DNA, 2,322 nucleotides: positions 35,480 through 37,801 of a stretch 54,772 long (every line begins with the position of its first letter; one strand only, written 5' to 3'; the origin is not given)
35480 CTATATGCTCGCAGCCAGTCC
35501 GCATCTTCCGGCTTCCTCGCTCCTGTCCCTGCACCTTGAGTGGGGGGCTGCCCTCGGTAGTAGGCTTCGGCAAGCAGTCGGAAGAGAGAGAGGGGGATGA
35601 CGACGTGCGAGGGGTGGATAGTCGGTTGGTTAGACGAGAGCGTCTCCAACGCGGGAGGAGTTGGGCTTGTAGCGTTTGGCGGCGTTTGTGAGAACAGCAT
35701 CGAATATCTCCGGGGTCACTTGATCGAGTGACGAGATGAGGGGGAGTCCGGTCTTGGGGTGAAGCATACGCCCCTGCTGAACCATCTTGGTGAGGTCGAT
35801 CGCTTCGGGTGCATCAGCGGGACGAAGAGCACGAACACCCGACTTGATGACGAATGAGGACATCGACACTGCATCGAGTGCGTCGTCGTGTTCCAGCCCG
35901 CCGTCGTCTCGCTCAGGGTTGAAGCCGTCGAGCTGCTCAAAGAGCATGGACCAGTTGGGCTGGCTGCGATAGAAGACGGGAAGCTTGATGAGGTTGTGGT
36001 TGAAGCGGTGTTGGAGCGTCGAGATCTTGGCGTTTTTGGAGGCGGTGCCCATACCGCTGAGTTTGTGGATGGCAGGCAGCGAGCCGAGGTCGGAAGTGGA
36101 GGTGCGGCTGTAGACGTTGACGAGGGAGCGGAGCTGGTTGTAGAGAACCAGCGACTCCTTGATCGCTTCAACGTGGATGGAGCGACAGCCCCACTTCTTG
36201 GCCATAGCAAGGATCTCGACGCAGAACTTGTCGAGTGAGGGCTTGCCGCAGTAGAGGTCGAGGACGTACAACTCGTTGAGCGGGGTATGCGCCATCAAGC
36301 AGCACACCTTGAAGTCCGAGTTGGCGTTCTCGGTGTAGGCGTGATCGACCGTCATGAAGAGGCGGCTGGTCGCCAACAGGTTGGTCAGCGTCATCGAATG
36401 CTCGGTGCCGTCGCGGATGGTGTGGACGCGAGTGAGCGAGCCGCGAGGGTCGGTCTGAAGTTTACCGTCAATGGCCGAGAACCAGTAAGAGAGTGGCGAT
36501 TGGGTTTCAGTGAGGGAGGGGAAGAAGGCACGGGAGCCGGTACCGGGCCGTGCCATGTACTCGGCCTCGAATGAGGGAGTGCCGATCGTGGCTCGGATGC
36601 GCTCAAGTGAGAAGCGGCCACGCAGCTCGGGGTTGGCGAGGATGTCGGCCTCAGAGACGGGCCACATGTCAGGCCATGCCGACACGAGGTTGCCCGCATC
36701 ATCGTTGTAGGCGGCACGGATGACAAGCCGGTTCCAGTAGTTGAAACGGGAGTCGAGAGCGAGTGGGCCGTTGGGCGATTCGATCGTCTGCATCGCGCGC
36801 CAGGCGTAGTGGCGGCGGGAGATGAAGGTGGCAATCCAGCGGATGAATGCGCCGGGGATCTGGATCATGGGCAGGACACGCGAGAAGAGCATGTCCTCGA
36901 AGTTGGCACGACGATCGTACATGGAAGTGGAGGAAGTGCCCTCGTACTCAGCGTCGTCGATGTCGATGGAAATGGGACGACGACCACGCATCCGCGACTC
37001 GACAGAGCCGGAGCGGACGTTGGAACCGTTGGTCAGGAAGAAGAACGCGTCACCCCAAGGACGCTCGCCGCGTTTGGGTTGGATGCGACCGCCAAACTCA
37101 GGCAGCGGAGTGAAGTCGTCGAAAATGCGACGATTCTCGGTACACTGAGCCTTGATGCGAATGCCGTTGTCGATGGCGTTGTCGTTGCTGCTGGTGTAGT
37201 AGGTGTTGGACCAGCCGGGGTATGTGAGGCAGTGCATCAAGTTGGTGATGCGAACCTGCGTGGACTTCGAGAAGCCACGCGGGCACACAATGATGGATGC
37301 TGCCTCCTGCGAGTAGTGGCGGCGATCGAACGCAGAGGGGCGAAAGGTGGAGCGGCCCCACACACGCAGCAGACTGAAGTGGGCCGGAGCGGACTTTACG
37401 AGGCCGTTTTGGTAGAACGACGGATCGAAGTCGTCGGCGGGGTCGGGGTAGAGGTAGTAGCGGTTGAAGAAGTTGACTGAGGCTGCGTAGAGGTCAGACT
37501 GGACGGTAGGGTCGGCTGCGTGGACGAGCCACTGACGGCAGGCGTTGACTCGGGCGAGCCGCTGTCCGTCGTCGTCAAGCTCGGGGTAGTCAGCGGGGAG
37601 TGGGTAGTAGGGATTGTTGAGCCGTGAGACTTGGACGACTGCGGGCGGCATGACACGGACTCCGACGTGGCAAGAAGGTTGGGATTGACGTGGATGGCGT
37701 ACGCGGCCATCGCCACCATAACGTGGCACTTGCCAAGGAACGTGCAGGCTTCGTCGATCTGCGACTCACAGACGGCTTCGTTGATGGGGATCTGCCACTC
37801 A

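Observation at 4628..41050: Every reverse copy of the repeat has a nearby upstream forward partner, giving seven convergent inverted pairs that mostly enclose a start codon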

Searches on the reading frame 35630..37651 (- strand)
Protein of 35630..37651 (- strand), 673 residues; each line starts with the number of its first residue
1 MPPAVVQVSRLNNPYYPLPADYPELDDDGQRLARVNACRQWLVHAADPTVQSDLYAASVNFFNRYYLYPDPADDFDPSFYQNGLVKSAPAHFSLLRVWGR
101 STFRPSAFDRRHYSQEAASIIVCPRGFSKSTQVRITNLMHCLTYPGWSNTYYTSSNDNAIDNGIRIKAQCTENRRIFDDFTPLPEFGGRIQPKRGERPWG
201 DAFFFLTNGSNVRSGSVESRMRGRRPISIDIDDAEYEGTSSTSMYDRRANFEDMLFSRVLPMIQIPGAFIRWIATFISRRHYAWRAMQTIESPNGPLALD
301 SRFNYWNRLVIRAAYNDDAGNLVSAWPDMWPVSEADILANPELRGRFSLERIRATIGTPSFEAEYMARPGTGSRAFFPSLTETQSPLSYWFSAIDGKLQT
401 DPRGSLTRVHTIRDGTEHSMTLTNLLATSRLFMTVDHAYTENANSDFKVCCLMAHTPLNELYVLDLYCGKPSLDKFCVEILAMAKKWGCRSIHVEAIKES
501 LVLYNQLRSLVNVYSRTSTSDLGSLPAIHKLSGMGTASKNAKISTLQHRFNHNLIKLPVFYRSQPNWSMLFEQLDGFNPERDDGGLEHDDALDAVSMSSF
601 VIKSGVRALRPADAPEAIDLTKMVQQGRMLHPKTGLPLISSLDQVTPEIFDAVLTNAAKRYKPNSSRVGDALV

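Call 8: search_protein_families(library=phrogs, proteins=[window:35630-37651:-])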
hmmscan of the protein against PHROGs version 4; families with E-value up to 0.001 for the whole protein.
window:35630-37651:- (673 aa): 3 families
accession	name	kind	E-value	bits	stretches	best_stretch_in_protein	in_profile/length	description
phrog_38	-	head and packaging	2.3e-36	126.8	1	117-599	306-700/760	terminase large subunit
phrog_5573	-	head and packaging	1.4e-06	28.9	1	350-606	38-238/250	terminase large subunit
phrog_20726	-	unknown function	1.4e-05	25.8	1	433-596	5-167/199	-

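Call 9: search_protein_families(library=pfam, proteins=[window:35630-37651:-])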
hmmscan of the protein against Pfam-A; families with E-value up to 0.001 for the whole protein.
window:35630-37651:- (673 aa): 0 families

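Call 12: find_related_loci(query=window:35630-37651:-, collection=viral_contigs, flank=10000)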
Query window:35630-37651:- (673 aa) in viral_contigs; peptide patterns used: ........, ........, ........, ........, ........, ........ (x = any residue, [..] = any of these).
4 stretches matched a pattern, but none encodes a relative of the query by tblastn (E <= 1e-3).

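Call 13: find_homologous_proteins(query=window:35630-37651:-)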
Query window:35630-37651:- (673 aa): 155 proteins with E <= 0.001 among 7096 candidates; the best 120 are listed.
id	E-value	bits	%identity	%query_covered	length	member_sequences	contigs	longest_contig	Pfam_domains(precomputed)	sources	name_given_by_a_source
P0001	0.0e+0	1572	100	100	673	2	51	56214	-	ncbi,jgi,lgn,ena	ncbi:MAG: hypothetical protein ACK4Y5_20815 [Acetobacteraceae bacterium]|jgi:hypothetical protein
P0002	0.0e+0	1340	85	100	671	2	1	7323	-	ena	-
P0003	0.0e+0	1219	78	98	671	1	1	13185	-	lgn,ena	-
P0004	0.0e+0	1213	78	98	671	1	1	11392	-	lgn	-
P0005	5.3e-153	529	43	97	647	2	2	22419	-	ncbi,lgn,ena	-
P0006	9.4e-153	528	41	93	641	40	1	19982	-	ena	-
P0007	1.1e-152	528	42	95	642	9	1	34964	-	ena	-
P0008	1.2e-151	524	42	98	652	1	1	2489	-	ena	-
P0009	1.4e-149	518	42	97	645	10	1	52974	-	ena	-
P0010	2.0e-149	517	45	88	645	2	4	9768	-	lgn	-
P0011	1.7e-147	511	44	90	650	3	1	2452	-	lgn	-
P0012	2.1e-147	510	41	95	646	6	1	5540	-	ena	-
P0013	7.0e-147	509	42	93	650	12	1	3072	-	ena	-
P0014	1.2e-146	508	42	95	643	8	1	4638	-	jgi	jgi:phage terminase large subunit-like protein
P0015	1.5e-146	508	40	96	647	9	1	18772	-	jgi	-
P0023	1.5e-145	504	40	98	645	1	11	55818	-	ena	-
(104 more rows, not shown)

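Call 14: find_encoding_contigs(protein=P0001, flank=10000, max_places=10)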
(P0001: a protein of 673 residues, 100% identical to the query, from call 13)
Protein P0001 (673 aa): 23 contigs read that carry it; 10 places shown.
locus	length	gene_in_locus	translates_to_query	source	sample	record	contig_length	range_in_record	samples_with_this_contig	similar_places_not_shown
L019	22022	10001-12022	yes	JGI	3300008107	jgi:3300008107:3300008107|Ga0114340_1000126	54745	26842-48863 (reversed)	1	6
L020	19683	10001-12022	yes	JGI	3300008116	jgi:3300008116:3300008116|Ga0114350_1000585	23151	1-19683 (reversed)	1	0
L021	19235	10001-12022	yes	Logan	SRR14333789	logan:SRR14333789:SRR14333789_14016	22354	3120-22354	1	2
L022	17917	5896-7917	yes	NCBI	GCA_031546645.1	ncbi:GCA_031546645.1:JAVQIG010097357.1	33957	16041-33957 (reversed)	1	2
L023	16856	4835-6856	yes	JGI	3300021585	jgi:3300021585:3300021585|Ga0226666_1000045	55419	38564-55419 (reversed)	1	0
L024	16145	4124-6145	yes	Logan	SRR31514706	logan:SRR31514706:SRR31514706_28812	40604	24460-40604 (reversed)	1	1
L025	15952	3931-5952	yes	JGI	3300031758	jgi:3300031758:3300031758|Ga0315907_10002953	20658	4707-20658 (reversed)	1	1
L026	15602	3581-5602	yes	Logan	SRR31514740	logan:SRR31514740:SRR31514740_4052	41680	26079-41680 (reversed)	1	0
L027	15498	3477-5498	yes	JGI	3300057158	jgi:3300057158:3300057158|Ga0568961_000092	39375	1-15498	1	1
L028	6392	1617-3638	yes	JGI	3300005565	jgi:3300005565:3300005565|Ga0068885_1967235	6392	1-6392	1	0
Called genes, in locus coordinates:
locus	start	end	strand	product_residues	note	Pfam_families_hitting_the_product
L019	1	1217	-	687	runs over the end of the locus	-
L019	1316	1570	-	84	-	-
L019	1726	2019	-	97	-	-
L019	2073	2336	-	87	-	-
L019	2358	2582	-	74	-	-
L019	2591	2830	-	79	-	-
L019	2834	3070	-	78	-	-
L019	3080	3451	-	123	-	-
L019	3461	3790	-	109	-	-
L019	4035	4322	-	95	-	-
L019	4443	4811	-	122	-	-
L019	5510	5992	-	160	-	-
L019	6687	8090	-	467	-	-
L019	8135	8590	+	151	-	-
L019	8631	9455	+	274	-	-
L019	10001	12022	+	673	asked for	-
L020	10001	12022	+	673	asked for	-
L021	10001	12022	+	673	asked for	-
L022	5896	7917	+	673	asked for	-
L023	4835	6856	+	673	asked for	-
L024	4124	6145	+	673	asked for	-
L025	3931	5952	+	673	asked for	-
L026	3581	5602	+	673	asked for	-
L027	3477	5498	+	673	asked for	-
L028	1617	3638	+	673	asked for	-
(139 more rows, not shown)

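Call 15: find_encoding_contigs(protein=P0003, flank=10000, max_places=4)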
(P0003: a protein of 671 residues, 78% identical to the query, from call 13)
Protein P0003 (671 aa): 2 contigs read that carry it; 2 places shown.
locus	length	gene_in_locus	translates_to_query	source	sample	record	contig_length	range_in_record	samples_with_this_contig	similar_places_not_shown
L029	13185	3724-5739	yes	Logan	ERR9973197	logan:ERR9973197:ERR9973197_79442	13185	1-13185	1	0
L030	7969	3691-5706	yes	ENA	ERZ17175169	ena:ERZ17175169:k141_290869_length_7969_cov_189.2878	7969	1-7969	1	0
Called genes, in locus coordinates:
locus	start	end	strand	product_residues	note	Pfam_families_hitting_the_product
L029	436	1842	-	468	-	PF19263:DUF5906 (weak)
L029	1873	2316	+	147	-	-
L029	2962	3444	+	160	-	-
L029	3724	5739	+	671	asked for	-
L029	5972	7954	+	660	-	-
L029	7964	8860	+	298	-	-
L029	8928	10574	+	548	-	-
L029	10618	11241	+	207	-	-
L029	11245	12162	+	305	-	-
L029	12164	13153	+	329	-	-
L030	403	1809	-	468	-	PF19263:DUF5906 (weak)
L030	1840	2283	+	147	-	-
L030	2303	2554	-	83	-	-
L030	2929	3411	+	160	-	-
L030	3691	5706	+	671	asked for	-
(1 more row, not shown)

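Call 16: find_encoding_contigs(protein=P0004, flank=10000, max_places=4)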
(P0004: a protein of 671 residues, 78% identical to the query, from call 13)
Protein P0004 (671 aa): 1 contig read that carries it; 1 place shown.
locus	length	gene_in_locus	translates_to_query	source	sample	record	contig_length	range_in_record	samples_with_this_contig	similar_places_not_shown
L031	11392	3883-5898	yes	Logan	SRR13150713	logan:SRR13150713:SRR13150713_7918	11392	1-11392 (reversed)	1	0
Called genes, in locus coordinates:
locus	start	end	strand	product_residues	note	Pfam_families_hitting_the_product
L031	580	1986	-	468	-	-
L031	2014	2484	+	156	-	-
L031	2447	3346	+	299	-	-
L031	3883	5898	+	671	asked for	-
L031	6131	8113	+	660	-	-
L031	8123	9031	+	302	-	-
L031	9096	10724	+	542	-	-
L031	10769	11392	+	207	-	?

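Call 17: find_encoding_contigs(protein=P0002, flank=10000, max_places=4)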
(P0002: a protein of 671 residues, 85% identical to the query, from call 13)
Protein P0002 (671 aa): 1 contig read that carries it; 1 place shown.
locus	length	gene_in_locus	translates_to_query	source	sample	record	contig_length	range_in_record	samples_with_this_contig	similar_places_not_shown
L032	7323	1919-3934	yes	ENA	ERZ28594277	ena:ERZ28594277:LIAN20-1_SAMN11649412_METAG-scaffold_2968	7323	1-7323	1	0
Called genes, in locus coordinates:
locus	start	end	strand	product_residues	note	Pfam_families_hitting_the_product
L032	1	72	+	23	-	?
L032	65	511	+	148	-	-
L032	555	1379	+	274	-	-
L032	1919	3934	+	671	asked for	-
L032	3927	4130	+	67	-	-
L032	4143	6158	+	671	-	-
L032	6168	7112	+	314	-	-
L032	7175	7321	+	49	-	?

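Call 23: find_encoding_contigs(protein=P0005, flank=10000, max_places=2)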
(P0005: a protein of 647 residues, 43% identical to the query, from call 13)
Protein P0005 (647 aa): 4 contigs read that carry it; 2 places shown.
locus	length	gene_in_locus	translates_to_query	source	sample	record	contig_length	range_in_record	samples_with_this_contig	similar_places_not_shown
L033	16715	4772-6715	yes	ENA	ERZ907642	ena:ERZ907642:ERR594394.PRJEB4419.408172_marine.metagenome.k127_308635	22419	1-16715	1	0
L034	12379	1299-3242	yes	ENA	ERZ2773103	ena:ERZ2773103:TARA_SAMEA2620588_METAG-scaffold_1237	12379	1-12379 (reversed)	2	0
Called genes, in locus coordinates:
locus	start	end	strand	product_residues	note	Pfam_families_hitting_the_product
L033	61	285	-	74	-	-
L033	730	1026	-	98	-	-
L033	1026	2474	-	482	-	PF19263:DUF5906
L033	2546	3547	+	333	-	-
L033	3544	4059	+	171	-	-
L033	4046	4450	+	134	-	-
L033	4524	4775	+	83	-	-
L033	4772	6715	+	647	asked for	-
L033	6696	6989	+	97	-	-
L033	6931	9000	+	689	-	-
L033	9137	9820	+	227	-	-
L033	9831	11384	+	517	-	-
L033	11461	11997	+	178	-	-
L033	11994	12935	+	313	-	-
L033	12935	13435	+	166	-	PF01391:Collagen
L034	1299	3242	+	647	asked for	-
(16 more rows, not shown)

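Call 24: find_encoding_contigs(protein=P0009, flank=10000, max_places=2)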
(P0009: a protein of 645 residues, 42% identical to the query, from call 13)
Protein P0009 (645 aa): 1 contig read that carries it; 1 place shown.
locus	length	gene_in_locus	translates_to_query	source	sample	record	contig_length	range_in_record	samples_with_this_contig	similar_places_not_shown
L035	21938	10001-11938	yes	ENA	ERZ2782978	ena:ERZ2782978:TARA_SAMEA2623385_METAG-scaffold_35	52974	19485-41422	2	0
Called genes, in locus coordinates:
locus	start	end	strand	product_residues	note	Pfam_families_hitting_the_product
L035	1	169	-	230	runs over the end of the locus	PF03167:UDG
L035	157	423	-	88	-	PF19612:DUF6117 (weak)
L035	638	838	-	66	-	-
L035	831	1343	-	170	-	-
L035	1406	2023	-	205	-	-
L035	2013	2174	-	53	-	-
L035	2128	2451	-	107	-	-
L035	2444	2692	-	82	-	-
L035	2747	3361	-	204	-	-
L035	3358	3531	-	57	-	-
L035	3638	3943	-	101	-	-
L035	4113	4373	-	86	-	-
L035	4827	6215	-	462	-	PF19263:DUF5906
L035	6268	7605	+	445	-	-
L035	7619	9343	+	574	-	-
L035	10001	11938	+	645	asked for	-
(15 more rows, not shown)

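Call 25: find_encoding_contigs(protein=P0023, flank=10000, max_places=2)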
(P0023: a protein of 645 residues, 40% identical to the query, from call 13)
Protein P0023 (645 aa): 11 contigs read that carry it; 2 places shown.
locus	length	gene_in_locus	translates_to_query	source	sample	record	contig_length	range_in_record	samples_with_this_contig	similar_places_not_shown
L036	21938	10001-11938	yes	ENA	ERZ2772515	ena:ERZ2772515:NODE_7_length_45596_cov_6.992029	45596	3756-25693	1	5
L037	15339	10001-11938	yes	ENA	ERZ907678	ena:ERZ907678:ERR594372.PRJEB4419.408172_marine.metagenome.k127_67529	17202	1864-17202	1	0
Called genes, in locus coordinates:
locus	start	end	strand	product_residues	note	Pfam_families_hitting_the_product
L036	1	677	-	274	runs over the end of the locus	PF06067:DUF932 (weak)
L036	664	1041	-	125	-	-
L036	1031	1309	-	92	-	-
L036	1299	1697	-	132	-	-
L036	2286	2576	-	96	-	-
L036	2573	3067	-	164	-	PF10686:YAcAr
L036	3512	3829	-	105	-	-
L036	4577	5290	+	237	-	PF00535:Glycos_transf_2, PF10111:Glyco_tranf_2_2, PF13641:Glyco_tranf_2_3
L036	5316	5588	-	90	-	-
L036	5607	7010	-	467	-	PF08706:D5_N (weak), PF19263:DUF5906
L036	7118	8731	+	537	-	-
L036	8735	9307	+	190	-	-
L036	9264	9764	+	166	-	-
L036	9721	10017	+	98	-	-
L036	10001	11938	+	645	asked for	-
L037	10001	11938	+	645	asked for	-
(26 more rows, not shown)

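Call 40: search_dna_similar(query=window:35630-37651:-, collection=phages, mode=protein, max_rows=15)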
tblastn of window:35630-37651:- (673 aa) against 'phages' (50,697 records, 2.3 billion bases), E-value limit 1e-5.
No match.

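Call 49: find_related_loci(query=A1, collection=viral_contigs, flank=10000)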
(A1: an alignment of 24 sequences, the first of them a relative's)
Query A1 (673 aa) in viral_contigs; peptide patterns used: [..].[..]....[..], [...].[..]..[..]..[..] (x = any residue, [..] = any of these).
460 stretches matched a pattern; 269 encode a relative of the query (tblastn E <= 1e-3); the best 80 are kept; 80 distinct loci.
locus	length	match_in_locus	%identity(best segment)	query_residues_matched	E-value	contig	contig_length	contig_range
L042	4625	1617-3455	42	5-643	3e-163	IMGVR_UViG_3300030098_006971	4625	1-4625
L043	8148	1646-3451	43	4-625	4e-158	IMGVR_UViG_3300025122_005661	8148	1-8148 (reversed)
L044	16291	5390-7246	43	13-653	2e-157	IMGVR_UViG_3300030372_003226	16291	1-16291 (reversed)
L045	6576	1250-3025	43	2-619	6e-158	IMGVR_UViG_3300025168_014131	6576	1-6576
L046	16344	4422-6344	42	6-668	2e-157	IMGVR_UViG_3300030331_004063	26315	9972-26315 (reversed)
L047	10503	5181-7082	42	13-668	8e-157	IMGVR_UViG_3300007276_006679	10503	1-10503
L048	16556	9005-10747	44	6-606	2e-156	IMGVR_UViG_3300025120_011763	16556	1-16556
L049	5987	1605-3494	41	13-665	1e-157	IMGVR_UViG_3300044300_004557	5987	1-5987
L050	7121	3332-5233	42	13-668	6e-157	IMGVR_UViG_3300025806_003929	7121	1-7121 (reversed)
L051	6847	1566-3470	42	12-668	1e-156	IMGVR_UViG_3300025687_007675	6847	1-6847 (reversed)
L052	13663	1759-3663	42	12-668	1e-155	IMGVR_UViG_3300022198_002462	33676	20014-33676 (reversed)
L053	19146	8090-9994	42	12-668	1e-155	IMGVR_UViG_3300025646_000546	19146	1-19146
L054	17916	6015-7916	41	13-668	5e-156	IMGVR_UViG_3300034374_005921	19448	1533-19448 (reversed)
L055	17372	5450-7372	41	6-668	1e-155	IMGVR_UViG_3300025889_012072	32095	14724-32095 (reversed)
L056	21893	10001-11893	42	13-665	2e-155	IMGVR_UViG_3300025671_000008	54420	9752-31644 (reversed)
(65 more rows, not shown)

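Call 99: search_dna_similar(query=P0023, collection=phages, mode=protein, max_rows=10, max_evalue=0.001)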
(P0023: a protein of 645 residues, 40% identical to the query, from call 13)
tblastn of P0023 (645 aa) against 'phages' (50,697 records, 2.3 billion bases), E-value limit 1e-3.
Records with a match: 10; places in all: 10; records where one place covers at least 80% of the query: 0.
Best place of each record, by identity: <60% 10.
By first word of the organism name: Cyanophage 4; Erwinia 3; Synechococcus 2; Roseobacter 1.
By host as written in the record: Erwinia amylovora; Erwinia pyrifoliae 2; Synechococcus sp. CC9605 2; Parasynechococcus marenigrum WH 8102 2; Synechococcus sp. CB0204 2; Erwinia amylovora YBK14808 1; Roseobacter sp. (CHUG lineage) 1.
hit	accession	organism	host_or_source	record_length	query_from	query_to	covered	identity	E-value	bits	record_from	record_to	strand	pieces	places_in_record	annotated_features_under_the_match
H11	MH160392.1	Erwinia phage phiEaP8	Erwinia amylovora; Erwinia pyrifoliae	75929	377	573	31%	23.9%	1e-4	52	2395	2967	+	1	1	terminase large subunit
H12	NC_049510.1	Erwinia phage phiEaP8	Erwinia amylovora; Erwinia pyrifoliae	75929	377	573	31%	23.9%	1e-4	52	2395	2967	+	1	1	terminase large subunit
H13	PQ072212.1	Erwinia phage Fifi051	Erwinia amylovora YBK14808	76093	377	573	31%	23.9%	1e-4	51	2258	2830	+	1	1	terminase large subunit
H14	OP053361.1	Cyanophage S-TIM61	Synechococcus sp. CC9605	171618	305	498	30%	22.7%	2e-5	54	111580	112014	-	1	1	TerL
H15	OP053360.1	Cyanophage S-TIM66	Synechococcus sp. CC9605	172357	305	498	30%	22.7%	2e-5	54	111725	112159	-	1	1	TerL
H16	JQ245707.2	Cyanophage S-TIM5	Parasynechococcus marenigrum WH 8102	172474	305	498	30%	22.7%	2e-5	54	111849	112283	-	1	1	TerL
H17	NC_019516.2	Cyanophage S-TIM5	Parasynechococcus marenigrum WH 8102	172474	305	498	30%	22.7%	2e-5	54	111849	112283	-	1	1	terminase large subunit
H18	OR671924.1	Roseobacter phage CRP-810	Roseobacter sp. (CHUG lineage)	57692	410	574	26%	23.2%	1e-5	55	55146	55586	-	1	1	terminase large subunit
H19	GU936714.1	Synechococcus phage S-CBS2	Synechococcus sp. CB0204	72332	322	490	26%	22.5%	3e-4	50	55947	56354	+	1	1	terL: large terminase subunit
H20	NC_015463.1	Synechococcus phage S-CBS2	Synechococcus sp. CB0204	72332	322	490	26%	22.5%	3e-4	50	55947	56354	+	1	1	terL: terminase large subunit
